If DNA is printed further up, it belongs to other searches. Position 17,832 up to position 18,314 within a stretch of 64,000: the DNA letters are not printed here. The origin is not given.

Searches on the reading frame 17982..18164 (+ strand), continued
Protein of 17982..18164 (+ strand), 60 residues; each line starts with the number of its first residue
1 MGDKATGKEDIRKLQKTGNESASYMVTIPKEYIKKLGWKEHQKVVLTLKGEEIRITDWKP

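Call 59: search_protein_families(library=pfam, alignment_id=A4, max_evalue=0.00001)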
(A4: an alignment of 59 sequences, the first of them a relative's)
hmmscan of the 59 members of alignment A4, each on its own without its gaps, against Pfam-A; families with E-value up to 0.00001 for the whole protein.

A. member 1, L005:333-728:+ (132 aa): 1 family
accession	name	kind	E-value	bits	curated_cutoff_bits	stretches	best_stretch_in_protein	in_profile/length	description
PF07883.17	Cupin_2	-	1.8e-15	56.9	27.2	1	32-100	2-68/70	Cupin domain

B. families by the number of members that match (of 59 scanned): 79 families (the first 25 are shown)
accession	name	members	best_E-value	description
PF02661.23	Fic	4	1.5e-19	Fic/DOC family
PF00953.26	Glycos_transf_4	3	1.4e-33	Glycosyl transferase family 4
PF01541.30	GIY-YIG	3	3.5e-16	GIY-YIG catalytic domain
PF03721.20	UDPG_MGDP_dh_N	2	5.2e-42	UDP-glucose/GDP-mannose dehydrogenase family, NAD binding domain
PF00984.24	UDPG_MGDP_dh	2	5.4e-30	UDP-glucose/GDP-mannose dehydrogenase family, central domain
PF13310.11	Virulence_RhuM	2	6.5e-25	Virulence protein RhuM family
PF03720.21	UDPG_MGDP_dh_C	2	1e-23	UDP-glucose/GDP-mannose dehydrogenase family, UDP binding domain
PF03446.21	NAD_binding_2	2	9.8e-10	NAD binding domain of 6-phosphogluconate dehydrogenase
PF02737.24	3HCDH_N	2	1.9e-07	3-hydroxyacyl-CoA dehydrogenase, NAD binding domain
PF01326.24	PPDK_N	1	1.8e-116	Pyruvate phosphate dikinase, AMP/ATP-binding domain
PF00437.27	T2SSE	1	1.1e-112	Type II/IV secretion system protein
PF00574.28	CLP_protease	1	1.5e-80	Clp protease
PF01625.27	PMSR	1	4.9e-66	Peptide methionine sulfoxide reductase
PF02896.24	PEP-utilizers_C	1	2.1e-64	PEP-utilising enzyme, PEP-binding domain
PF13204.13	Apiosidase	1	8.9e-52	Apiosidase-like, catalytic domain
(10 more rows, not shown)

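Call 77: search_protein_families(library=padloc, proteins=[window:17982-18161:+], max_evalue=0.001)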
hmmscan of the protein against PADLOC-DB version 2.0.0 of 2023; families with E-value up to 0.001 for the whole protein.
window:17982-18161:+ (60 aa): 0 families

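Call 78: find_related_loci(query=A1, collection=viral_contigs, flank=4000)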
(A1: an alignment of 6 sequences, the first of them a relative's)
Query A1 (60 aa) in viral_contigs; peptide patterns used: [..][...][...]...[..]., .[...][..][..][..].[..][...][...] (x = any residue, [..] = any of these).
142 stretches matched a pattern; 1 encode a relative of the query (tblastn E <= 1e-3); 1 distinct loci.
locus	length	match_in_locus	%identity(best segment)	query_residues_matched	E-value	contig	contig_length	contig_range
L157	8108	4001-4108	33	21-56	6e-6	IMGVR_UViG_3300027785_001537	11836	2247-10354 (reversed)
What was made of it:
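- Tried and rejected: The viral scan gave one weak hit (call 78).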

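Call 81: search_protein_families(library=padloc, alignment_id=A5, max_evalue=1e-10)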
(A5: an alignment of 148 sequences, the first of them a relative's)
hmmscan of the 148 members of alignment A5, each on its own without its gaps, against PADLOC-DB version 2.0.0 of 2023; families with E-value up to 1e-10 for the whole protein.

A. member 1, L014:10211-10585:+ (125 aa): 0 families

B. families by the number of members that match (of 148 scanned): 61 families (the first 25 are shown)
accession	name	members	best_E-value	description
PDLC04368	PDC-M05A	3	2.7e-21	-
PDLC04134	mad2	3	2.1e-19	mads_2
PDLC03812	RTasRmuC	3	3.8e-15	DRT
PDLC03048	REase_I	2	1.3e-201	Type I restriction enzyme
PDLC03418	REase_II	1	3e-144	Type II restriction enzyme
PDLC03650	REase_III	1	1.9e-79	Type III restriction enzyme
PDLC04135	mad3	1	6.1e-78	mads_3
PDLC03653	REase_III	1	1e-72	Type III restriction enzyme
PDLC02203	MzaA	1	9.6e-69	-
PDLC03046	REase_I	1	7e-55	Type I restriction enzyme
PDLC03045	REase_I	1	2e-52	Type I restriction enzyme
PDLC03043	REase_I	1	5.6e-43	Type I restriction enzyme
PDLC03767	RT_UG29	1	2.1e-40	DRT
PDLC03044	REase_I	1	4.1e-37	Type I restriction enzyme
PDLC02196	IetA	1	3.7e-35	-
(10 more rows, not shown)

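Call 82: search_protein_families(library=padloc, alignment_id=A3, max_evalue=1e-10)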
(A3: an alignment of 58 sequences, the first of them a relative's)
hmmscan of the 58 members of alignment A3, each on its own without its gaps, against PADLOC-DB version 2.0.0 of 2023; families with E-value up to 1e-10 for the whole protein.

A. member 1, L003:254-1093:+ (280 aa): 0 families

B. families by the number of members that match (of 58 scanned): 58 families (the first 25 are shown)
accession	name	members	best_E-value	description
PDLC03963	SoFic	3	2.8e-108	-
PDLC04135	mad3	3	9e-59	mads_3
PDLC04836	PDC-S04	3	2.6e-35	-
PDLC04837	PDC-S04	3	5.8e-34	-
PDLC04840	PDC-S04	3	2.4e-31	-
PDLC04839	PDC-S04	3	2.5e-16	-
PDLC03261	MTase_II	2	4.1e-75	Type II methyltransferase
PDLC03287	MTase_II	2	7e-23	Type II methyltransferase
PDLC04966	PDC-S24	2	2e-19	-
PDLC02980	AriA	2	2.8e-17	-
PDLC04140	mad8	2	1.5e-12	mads_8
PDLC03297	MTase_II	1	2.5e-104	Type II methyltransferase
PDLC03202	Helicase_II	1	5.4e-102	Type II helicase domain protein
PDLC03294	MTase_II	1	5.6e-100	Type II methyltransferase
PDLC03735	oMTase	1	2.5e-92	orphan methyltransferase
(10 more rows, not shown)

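Call 85: search_protein_families(library=ncbifam, proteins=[window:17982-18161:+, L096:102-272:+, L069:5992-6156:+], max_evalue=0.01)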
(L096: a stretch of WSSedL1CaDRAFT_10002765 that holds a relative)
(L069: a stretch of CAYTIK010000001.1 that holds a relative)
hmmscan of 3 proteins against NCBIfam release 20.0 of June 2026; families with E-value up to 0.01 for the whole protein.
window:17982-18161:+ (60 aa): 2 families
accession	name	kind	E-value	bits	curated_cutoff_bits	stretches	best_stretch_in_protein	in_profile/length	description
TIGR02609.1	doc_partner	hypoth_equivalog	0.00026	21.3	55.9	1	12-56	1-42/74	putative addiction module antidote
TIGR01439.1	lp_hng_hel_AbrB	domain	0.00029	20.5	28.3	1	25-55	9-40/44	transcriptional regulator, AbrB family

L096:102-272:+ (57 aa): 0 families

L069:5992-6156:+ (55 aa): 0 families
